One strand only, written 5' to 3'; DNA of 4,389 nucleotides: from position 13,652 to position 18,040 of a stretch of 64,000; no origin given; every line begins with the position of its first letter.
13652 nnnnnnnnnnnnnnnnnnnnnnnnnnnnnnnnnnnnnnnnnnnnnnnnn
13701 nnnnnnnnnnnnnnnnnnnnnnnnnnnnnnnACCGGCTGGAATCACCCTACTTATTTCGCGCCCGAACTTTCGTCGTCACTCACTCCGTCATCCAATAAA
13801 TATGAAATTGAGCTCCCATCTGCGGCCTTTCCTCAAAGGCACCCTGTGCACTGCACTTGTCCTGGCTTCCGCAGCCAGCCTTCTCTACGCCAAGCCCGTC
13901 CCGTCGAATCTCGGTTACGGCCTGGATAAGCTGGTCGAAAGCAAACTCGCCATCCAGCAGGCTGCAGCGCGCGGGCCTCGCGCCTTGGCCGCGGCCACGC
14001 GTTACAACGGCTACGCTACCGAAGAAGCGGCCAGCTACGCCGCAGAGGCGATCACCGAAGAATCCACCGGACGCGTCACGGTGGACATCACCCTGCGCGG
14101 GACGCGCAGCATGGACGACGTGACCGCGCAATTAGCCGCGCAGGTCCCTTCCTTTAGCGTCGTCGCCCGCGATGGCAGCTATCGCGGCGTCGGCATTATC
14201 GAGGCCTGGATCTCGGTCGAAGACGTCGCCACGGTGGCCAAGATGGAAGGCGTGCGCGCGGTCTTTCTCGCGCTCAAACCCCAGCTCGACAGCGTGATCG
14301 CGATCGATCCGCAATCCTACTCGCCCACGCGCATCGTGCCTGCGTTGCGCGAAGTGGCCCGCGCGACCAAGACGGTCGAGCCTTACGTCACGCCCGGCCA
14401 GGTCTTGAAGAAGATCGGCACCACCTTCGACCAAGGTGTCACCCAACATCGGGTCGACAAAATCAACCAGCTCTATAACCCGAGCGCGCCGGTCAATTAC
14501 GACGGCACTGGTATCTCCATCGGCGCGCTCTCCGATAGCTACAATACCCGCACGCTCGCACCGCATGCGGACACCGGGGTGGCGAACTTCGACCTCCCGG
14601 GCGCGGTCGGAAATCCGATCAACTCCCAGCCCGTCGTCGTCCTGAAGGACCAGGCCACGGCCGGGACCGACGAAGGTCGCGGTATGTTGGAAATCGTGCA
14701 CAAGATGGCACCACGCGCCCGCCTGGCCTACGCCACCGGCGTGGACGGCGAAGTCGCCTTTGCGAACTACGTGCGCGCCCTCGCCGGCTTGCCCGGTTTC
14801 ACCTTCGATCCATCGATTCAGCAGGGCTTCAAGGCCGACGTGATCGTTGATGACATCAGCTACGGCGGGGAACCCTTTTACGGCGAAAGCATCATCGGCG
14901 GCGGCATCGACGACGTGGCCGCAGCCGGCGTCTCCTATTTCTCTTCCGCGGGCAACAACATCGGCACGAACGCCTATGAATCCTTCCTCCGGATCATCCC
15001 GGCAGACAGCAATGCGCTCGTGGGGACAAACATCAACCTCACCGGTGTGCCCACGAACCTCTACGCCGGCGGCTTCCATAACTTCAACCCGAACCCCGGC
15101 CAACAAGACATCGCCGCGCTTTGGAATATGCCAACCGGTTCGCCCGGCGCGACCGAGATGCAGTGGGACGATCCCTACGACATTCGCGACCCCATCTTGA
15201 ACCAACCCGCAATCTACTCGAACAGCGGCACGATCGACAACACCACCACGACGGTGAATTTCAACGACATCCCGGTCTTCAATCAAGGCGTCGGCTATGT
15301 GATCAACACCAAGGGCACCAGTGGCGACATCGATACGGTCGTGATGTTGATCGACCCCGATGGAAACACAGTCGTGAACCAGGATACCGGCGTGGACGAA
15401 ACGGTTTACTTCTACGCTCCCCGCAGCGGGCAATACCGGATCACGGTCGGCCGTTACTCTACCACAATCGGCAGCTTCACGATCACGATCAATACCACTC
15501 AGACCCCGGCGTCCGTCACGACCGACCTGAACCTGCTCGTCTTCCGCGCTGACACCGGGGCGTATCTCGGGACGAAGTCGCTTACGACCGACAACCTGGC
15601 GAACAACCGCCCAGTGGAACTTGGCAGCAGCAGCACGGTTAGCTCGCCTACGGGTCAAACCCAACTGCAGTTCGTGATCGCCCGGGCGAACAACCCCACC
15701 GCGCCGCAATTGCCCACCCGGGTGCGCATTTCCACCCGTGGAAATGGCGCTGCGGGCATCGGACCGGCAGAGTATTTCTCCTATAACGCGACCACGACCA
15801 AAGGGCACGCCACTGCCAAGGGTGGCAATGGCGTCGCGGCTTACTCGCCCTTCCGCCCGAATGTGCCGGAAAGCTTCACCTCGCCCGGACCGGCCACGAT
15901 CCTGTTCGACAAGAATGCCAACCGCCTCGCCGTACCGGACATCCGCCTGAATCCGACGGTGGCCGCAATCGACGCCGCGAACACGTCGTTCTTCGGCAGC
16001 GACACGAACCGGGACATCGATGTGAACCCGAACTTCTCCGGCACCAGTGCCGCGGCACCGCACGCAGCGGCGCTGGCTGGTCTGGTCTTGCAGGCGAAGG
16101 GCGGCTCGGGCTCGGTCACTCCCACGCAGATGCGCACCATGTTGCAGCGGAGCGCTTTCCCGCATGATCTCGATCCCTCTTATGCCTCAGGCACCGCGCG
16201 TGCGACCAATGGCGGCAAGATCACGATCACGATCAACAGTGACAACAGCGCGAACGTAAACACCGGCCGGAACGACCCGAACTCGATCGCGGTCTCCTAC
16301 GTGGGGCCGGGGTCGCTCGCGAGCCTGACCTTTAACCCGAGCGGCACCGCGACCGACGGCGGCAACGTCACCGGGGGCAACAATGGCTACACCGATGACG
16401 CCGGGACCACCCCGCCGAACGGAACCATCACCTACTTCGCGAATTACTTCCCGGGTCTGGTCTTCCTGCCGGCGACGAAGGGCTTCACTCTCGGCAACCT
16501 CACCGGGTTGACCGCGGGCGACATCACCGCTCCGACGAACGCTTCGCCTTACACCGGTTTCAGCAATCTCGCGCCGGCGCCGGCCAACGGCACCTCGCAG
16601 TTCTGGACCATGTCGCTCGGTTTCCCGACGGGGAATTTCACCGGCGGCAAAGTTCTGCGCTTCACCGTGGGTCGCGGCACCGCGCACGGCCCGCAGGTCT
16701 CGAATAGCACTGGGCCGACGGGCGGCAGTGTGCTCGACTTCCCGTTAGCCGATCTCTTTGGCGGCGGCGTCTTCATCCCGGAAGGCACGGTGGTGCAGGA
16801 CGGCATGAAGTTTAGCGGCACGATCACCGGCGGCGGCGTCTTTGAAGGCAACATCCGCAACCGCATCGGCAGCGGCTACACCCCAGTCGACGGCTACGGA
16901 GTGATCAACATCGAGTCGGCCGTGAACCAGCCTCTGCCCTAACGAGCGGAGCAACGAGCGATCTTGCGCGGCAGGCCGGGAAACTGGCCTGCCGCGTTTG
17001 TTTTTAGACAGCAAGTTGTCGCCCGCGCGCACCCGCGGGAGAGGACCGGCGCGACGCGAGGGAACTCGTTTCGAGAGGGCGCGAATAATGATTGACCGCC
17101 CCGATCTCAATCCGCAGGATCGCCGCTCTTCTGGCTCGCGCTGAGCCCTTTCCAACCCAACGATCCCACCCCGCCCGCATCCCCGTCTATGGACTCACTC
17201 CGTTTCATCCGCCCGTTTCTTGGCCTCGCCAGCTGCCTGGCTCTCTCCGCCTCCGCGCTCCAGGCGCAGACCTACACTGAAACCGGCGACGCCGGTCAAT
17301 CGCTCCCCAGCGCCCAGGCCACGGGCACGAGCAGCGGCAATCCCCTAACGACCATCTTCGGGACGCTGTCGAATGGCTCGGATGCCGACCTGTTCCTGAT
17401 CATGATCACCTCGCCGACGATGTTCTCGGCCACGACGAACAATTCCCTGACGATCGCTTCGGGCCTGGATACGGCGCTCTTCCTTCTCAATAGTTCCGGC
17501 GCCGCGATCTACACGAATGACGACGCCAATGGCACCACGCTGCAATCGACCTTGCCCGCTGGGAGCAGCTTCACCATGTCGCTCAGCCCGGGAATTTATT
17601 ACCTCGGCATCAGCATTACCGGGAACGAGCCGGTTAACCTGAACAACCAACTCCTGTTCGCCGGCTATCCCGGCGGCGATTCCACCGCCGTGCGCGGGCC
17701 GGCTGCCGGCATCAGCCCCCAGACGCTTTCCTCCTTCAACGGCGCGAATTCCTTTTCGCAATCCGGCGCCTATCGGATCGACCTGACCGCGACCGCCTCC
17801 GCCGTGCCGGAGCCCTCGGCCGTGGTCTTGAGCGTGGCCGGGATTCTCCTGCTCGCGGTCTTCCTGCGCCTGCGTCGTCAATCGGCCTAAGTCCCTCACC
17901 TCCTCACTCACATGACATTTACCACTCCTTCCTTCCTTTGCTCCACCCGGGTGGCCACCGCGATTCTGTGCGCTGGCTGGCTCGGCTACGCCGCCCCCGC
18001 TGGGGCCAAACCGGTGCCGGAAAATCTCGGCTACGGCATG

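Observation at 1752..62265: Strongly over-represented octamer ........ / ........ (consensus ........[G/C]C) scattered through genes, stop codons and a terminator flank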

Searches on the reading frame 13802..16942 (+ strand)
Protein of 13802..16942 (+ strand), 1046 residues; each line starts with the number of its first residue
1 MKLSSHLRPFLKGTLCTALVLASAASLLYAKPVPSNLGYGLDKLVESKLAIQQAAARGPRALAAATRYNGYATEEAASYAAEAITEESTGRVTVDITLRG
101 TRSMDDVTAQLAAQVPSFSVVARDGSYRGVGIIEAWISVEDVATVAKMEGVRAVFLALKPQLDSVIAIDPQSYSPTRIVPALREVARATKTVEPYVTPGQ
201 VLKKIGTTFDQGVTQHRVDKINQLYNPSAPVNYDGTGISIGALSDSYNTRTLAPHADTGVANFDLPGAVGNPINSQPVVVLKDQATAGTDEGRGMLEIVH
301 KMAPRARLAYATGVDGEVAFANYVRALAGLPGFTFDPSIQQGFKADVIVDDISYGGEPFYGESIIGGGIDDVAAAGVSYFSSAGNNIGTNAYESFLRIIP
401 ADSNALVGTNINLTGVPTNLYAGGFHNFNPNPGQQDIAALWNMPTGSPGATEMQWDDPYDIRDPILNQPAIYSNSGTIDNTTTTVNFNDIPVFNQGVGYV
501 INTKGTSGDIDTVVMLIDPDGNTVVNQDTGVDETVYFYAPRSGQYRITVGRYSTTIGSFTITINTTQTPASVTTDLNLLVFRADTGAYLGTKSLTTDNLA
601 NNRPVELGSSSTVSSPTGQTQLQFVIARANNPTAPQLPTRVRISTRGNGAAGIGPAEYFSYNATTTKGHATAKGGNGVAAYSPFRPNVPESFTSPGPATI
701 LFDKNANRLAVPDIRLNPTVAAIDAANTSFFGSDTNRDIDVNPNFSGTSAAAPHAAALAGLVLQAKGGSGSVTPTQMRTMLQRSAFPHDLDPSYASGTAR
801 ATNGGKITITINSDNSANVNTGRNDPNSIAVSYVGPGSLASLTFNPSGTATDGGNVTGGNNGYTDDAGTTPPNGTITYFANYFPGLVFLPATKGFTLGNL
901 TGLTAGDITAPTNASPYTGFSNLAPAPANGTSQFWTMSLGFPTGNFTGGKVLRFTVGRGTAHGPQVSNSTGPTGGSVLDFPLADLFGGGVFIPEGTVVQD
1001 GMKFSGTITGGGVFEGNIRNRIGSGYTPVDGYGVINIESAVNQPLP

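Call 9: search_protein_families(library=pfam, proteins=[window:13802-16942:+])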
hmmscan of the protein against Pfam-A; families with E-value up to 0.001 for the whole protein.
window:13802-16942:+ (1046 aa): 1 family
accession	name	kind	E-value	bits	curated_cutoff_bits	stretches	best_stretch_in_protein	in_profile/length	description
PF00082.27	Peptidase_S8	-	4.8e-06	26.5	21.8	1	742-789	233-280/288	Subtilase family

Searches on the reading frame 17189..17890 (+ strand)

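Call 30: search_protein_families(library=pfam, proteins=[window:17189-17890:+], max_evalue=0.001)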
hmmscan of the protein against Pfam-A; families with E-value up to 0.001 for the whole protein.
window:17189-17890:+ (233 aa): 0 families

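Call 41: search_protein_families(library=ncbifam, proteins=[window:17189-17890:+], max_evalue=0.01)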
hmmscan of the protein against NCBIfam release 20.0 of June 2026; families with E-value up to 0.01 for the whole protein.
window:17189-17890:+ (233 aa): 3 families
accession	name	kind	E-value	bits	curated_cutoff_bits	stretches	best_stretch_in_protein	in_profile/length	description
NF038126.1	PEP_CTERM_FxDxF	subfamily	4.4e-05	23.8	50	0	190-230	128-165/165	FxDxF family PEP-CTERM protein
NF038129.1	PEP_NF038129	equivalog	7.4e-05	22.7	65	1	186-228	151-193/194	NF038129 family PEP-CTERM protein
TIGR02595.1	PEP_CTERM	domain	0.006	17.4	16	0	206-230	1-24/24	PEP-CTERM sorting domain-containing protein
